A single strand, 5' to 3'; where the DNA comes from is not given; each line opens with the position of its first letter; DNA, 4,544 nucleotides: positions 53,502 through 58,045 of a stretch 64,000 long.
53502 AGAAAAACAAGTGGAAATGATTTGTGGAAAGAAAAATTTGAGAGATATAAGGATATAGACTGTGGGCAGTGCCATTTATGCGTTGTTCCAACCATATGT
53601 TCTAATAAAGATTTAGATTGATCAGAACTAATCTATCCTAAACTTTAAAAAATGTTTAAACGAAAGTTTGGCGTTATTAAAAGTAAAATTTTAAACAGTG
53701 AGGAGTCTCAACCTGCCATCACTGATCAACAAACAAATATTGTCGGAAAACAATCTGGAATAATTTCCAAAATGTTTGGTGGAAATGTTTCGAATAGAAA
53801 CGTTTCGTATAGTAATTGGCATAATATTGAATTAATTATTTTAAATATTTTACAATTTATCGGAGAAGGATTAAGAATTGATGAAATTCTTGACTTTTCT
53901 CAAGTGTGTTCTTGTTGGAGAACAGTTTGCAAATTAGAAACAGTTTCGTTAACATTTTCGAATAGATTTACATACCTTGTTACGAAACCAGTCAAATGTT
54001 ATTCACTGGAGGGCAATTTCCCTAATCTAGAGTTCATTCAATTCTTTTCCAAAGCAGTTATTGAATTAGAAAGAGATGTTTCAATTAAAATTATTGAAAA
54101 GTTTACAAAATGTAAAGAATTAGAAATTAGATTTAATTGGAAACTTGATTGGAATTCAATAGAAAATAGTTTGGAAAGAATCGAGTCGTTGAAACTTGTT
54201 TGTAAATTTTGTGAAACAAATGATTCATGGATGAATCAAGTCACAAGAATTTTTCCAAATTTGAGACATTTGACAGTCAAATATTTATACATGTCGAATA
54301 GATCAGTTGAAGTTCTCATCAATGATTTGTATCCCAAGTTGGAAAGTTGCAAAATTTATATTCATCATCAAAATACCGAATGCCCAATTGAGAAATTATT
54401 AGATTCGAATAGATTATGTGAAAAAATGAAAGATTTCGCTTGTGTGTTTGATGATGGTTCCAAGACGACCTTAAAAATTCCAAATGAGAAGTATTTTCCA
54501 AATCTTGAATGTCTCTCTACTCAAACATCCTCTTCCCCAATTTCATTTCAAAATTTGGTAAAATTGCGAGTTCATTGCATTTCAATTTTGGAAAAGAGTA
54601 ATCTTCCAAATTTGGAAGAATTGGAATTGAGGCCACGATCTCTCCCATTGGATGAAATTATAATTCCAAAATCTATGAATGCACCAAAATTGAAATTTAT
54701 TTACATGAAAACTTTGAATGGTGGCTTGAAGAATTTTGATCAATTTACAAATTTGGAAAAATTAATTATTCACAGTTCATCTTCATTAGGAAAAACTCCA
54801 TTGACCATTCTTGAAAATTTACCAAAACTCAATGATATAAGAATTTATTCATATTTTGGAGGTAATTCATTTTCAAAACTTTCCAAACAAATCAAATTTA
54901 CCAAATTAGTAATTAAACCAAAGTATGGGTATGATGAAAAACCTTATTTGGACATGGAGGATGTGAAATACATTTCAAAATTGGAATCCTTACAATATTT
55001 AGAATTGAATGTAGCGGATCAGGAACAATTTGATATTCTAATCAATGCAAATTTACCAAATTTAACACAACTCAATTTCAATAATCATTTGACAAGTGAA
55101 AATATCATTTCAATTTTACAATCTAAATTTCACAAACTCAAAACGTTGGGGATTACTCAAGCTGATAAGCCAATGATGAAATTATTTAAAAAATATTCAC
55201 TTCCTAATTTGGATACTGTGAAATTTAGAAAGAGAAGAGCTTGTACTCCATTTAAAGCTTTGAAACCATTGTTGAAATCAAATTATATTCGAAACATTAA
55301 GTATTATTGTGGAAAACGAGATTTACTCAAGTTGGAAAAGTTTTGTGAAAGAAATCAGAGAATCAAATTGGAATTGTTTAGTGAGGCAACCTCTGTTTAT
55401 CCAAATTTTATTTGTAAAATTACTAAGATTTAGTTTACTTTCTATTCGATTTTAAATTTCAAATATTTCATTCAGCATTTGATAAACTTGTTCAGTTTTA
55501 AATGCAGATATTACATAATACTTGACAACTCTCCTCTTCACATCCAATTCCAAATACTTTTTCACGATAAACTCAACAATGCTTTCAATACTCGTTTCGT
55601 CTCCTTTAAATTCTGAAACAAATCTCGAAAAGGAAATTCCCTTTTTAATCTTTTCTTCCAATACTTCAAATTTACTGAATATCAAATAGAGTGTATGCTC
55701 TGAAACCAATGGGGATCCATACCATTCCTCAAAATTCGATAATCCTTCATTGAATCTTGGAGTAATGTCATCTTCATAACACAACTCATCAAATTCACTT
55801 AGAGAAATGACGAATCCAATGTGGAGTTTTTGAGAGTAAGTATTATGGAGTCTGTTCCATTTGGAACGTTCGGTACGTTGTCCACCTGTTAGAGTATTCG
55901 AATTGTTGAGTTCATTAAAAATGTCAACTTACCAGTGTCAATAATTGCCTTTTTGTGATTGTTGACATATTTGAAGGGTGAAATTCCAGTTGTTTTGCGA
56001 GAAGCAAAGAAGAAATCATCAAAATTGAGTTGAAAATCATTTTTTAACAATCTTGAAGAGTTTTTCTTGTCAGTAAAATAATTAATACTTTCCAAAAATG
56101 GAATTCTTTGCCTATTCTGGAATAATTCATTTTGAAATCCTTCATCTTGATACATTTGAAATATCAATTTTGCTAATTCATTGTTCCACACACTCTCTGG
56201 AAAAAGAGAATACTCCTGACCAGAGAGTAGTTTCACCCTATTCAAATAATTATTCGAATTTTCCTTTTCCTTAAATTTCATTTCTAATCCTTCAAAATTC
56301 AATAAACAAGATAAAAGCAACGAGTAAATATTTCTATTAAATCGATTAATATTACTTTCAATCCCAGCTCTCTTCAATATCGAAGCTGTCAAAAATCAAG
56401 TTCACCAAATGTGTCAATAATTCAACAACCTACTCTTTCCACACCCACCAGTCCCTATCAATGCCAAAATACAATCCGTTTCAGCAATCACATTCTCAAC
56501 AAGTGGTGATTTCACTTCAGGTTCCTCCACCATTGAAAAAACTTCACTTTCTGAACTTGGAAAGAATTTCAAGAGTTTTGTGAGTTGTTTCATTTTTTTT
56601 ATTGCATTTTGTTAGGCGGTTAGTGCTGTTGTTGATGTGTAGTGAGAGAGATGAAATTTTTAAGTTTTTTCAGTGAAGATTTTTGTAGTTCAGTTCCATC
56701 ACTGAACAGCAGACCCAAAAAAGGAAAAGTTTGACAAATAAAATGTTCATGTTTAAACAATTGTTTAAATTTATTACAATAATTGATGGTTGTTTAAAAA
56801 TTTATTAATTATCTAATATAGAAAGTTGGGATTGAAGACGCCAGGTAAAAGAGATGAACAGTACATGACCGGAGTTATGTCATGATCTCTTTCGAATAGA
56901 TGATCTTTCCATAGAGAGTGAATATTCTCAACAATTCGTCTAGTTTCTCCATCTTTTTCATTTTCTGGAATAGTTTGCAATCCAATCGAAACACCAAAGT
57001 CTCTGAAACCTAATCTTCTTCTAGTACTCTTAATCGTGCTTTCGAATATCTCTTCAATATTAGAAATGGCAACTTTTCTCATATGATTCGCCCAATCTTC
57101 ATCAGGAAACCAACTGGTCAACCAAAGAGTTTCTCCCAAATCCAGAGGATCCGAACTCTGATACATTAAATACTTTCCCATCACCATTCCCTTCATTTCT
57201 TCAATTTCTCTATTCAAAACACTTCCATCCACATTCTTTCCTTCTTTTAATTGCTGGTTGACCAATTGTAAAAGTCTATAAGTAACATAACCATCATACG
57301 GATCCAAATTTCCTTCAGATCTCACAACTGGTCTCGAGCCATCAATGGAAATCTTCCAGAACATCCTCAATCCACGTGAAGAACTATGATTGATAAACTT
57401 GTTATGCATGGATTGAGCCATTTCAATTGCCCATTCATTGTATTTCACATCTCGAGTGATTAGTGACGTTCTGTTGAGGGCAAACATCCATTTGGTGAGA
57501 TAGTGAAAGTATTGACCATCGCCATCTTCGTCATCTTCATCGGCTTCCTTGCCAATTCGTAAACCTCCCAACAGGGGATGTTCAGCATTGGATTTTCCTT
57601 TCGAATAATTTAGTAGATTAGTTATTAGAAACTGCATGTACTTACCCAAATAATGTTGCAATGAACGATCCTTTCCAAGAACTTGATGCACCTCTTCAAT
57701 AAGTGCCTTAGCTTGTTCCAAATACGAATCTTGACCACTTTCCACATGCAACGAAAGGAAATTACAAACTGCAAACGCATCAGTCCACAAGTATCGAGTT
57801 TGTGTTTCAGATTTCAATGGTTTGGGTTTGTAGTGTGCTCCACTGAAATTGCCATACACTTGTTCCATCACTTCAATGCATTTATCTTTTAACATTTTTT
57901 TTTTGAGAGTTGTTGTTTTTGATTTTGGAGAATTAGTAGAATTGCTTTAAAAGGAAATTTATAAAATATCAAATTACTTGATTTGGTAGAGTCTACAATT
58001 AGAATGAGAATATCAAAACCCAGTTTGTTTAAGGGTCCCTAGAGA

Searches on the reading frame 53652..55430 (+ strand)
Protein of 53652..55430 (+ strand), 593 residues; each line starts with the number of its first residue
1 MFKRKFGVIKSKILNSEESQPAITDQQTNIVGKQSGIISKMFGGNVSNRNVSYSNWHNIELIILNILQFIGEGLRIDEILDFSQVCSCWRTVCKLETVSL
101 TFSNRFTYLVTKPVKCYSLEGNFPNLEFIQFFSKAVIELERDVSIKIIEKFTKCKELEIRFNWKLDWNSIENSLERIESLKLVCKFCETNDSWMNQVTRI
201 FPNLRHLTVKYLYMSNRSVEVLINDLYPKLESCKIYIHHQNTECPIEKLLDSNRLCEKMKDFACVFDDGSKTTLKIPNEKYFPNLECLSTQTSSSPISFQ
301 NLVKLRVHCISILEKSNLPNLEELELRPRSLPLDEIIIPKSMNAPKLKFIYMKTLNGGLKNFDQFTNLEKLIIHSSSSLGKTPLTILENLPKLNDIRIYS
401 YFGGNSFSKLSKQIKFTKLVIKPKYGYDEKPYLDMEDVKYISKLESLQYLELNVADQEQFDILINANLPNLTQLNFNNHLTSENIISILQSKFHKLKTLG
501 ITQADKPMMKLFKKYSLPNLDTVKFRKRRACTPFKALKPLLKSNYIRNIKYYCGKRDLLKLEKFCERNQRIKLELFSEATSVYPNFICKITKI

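Call 55: search_protein_families(library=pfam, proteins=[P0121, P0123, P0125, P0124], max_evalue=0.001)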
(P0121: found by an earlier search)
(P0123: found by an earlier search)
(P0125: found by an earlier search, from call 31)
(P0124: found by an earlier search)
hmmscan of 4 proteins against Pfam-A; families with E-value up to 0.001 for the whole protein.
P0121 (394 aa): 1 family
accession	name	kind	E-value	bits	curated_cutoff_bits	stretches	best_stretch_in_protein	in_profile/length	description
PF25390.1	WD40_RLD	-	8.7e-08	32.3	150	0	205-246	195-236/363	RCC1-like domain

P0123 (156 aa): 1 family
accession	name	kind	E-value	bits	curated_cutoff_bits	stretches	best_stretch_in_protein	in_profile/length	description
PF10256.14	Erf4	-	7.9e-05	23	29.3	1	11-68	14-70/116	Golgin subfamily A member 7/ERF4 family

P0125 (351 aa): 0 families

P0124 (515 aa): 4 families
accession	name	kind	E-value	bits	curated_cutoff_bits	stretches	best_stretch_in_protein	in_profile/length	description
PF25390.1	WD40_RLD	-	2.7e-50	172.1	150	2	96-361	27-299/363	RCC1-like domain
PF13540.12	RCC1_2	-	3.3e-34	116.2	22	4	160-188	2-30/30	Regulator of chromosome condensation (RCC1) repeat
PF00415.24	RCC1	-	4.7e-22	78.7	21.7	2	326-358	1-33/50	Regulator of chromosome condensation (RCC1) repeat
PF25384.1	Alsin_RLD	-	4.1e-08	33.4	100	0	99-178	273-352/405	Alsin RCC1-like domain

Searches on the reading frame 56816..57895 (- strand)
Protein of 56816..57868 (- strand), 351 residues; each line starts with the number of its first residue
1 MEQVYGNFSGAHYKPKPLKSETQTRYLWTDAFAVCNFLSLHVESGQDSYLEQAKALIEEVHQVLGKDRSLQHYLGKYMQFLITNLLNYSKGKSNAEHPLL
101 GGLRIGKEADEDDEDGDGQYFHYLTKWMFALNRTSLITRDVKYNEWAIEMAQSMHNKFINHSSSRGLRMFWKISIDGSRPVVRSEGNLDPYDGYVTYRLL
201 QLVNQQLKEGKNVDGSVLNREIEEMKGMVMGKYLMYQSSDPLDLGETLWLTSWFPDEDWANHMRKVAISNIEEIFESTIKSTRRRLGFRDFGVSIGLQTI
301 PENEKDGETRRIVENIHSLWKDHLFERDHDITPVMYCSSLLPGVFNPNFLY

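Call 31: list_cluster_members(proteins=[window:56816-57868:-, window:53772-55430:+, window:55892-56281:-, window:52321-53556:+, window:52351-53556:+, window:48503-50128:-, window:45434-48190:-, window:41381-43711:+, window:52420-53556:+, window:39787-40311:-])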
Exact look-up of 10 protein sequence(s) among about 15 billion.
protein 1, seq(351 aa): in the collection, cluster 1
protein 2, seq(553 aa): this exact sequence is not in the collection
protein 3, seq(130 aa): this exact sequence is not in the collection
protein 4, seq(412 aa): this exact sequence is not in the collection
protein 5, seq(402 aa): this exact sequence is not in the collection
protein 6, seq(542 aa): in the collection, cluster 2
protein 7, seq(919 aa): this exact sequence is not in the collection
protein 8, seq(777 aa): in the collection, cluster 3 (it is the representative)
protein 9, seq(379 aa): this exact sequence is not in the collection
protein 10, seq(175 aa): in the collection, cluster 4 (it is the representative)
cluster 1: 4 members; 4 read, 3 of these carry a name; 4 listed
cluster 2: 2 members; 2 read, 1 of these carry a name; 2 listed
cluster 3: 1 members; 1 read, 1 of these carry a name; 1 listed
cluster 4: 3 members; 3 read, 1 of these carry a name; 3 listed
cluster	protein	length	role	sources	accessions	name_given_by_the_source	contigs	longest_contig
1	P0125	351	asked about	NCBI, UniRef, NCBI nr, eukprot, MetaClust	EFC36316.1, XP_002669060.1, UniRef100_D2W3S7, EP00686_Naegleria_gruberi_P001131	predicted protein [Naegleria gruberi] | Predicted protein n=2 Tax=Naegleria gruberi TaxID=5762 RepID=D2W3S7_NAEGR | uncharacterized protein NAEGRDRAFT_54480 [Naegleria gruberi]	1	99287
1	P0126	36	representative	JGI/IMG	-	hypothetical protein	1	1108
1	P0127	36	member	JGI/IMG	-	hypothetical protein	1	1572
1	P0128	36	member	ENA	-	-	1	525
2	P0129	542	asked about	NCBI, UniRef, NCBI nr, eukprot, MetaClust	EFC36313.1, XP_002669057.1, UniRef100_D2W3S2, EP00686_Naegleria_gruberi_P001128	predicted protein [Naegleria gruberi] | Predicted protein n=1 Tax=Naegleria gruberi TaxID=5762 RepID=D2W3S2_NAEGR | uncharacterized protein NAEGRDRAFT_54477 [Naegleria gruberi]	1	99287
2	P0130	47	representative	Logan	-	-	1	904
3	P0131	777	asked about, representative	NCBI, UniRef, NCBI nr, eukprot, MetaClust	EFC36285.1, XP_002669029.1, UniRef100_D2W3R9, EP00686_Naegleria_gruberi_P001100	predicted protein [Naegleria gruberi] | Predicted protein n=1 Tax=Naegleria gruberi TaxID=5762 RepID=D2W3R9_NAEGR | uncharacterized protein NAEGRDRAFT_82266 [Naegleria gruberi]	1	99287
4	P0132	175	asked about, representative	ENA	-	-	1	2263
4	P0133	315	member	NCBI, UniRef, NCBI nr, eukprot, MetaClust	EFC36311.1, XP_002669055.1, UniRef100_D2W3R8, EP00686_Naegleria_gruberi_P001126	predicted protein [Naegleria gruberi] | Predicted protein n=1 Tax=Naegleria gruberi TaxID=5762 RepID=D2W3R8_NAEGR | uncharacterized protein NAEGRDRAFT_76043 [Naegleria gruberi]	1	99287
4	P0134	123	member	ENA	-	-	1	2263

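Call 39: find_homologous_proteins(query=P0125, max_evalue=0.00001)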
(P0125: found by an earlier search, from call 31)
Query P0125 (351 aa): 7574 proteins with E <= 0.00001 among 8000 candidates; the best 120 are listed.
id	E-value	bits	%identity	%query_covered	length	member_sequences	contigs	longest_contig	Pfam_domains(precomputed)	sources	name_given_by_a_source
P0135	8.4e-197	672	86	100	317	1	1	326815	-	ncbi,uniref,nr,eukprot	ncbi:predicted protein [Naegleria gruberi]|uniref:Predicted protein n=1 Tax=Naegleria gruberi TaxID=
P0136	3.3e-144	499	100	62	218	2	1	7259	-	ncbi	ncbi:predicted protein, partial [Naegleria gruberi]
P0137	2.7e-134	466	61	99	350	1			-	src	-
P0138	2.0e-130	453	59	100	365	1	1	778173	-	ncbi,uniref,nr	ncbi:hypothetical protein C9374_013332 [Naegleria lovaniensis]|uniref:Uncharacterized protein n=1 Ta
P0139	5.7e-105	370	50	100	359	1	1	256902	-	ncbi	ncbi:hypothetical protein ABK040_002676 [Willaertia magna]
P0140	3.7e-103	364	50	100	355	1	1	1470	-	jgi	jgi:hypothetical protein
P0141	1.8e-101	358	49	99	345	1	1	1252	-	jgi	-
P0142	2.5e-101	358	50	99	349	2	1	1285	-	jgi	-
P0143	1.1e-99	352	49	99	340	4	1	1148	-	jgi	jgi:hypothetical protein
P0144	6.5e-99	350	48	98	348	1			-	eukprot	eukprot:TRINITY_DN2845_c0_g3_i2.p1 TRINITY_DN2845_c0_g3~~TRINITY_DN2845_c0_g3_i2.p1 ORF type:complet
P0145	6.7e-99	350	48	99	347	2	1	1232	-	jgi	-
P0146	1.1e-98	349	48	100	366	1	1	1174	-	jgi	-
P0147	1.9e-98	348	49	99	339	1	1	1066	-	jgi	jgi:hypothetical protein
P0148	2.1e-98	348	50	98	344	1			-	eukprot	eukprot:Phypoly_transcript_10282.p1 GENE.Phypoly_transcript_10282~~Phypoly_transcript_10282.p1 ORF t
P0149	2.8e-98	348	49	99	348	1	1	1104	-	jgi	jgi:hypothetical protein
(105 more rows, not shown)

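Call 49: find_encoding_contigs(protein=P0135, flank=10000, max_places=3)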
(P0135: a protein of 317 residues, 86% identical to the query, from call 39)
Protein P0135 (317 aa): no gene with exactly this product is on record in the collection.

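Call 50: find_encoding_contigs(protein=P0136, flank=10000, max_places=3)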
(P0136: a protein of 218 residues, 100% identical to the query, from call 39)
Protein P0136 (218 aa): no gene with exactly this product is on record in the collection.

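Call 55: search_protein_families(library=pfam, proteins=[P0121, P0123, P0125, P0124], max_evalue=0.001)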
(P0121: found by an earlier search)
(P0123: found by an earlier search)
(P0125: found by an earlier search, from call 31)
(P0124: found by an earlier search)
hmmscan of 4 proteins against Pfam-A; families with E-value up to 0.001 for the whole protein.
P0121 (394 aa): 1 family
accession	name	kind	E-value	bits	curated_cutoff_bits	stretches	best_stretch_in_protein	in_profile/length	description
PF25390.1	WD40_RLD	-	8.7e-08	32.3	150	0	205-246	195-236/363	RCC1-like domain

P0123 (156 aa): 1 family
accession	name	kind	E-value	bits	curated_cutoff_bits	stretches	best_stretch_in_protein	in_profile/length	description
PF10256.14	Erf4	-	7.9e-05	23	29.3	1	11-68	14-70/116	Golgin subfamily A member 7/ERF4 family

P0125 (351 aa): 0 families

P0124 (515 aa): 4 families
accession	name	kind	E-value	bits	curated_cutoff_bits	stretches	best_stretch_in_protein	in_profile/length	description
PF25390.1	WD40_RLD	-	2.7e-50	172.1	150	2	96-361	27-299/363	RCC1-like domain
PF13540.12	RCC1_2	-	3.3e-34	116.2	22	4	160-188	2-30/30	Regulator of chromosome condensation (RCC1) repeat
PF00415.24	RCC1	-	4.7e-22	78.7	21.7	2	326-358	1-33/50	Regulator of chromosome condensation (RCC1) repeat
PF25384.1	Alsin_RLD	-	4.1e-08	33.4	100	0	99-178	273-352/405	Alsin RCC1-like domain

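Call 66: list_cluster_members(proteins=[P0135, P0136, P0122, window:51182-51577:-, window:52432-53556:+, window:52450-53556:+, window:52423-53556:+])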
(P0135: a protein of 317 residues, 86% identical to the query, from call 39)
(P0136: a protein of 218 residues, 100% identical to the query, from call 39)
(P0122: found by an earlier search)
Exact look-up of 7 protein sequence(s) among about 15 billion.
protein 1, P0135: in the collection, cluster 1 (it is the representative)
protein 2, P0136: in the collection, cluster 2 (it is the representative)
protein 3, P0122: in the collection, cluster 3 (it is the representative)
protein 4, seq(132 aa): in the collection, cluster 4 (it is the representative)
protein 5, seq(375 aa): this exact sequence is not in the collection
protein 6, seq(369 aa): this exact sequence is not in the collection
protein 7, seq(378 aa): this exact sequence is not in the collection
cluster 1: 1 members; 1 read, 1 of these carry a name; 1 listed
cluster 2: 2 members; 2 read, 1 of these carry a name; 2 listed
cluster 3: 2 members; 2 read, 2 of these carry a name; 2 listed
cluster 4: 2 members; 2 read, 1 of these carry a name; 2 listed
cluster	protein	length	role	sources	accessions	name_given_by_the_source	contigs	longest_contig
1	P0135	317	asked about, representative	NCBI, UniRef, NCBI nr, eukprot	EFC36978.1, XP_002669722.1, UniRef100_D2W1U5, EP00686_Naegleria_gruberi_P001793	predicted protein [Naegleria gruberi] | Predicted protein n=1 Tax=Naegleria gruberi TaxID=5762 RepID=D2W1U5_NAEGR | uncharacterized protein NAEGRDRAFT_54059 [Naegleria gruberi]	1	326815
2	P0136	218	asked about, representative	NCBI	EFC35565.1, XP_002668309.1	predicted protein, partial [Naegleria gruberi]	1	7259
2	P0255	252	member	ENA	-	-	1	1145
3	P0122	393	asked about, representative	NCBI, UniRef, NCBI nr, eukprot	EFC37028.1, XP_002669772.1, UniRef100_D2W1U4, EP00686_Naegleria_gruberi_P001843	predicted protein [Naegleria gruberi] | Predicted protein n=1 Tax=Naegleria gruberi TaxID=5762 RepID=D2W1U4_NAEGR | uncharacterized protein NAEGRDRAFT_75381 [Naegleria gruberi]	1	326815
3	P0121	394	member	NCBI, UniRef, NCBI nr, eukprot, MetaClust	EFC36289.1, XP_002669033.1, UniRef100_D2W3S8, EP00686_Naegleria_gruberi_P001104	predicted protein [Naegleria gruberi] | Predicted protein n=1 Tax=Naegleria gruberi TaxID=5762 RepID=D2W3S8_NAEGR | uncharacterized protein NAEGRDRAFT_76052 [Naegleria gruberi]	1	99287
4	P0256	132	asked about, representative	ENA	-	-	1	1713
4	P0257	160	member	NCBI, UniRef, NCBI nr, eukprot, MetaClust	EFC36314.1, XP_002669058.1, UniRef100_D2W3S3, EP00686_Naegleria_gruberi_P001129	predicted protein [Naegleria gruberi] | Predicted protein n=1 Tax=Naegleria gruberi TaxID=5762 RepID=D2W3S3_NAEGR | uncharacterized protein NAEGRDRAFT_82268 [Naegleria gruberi]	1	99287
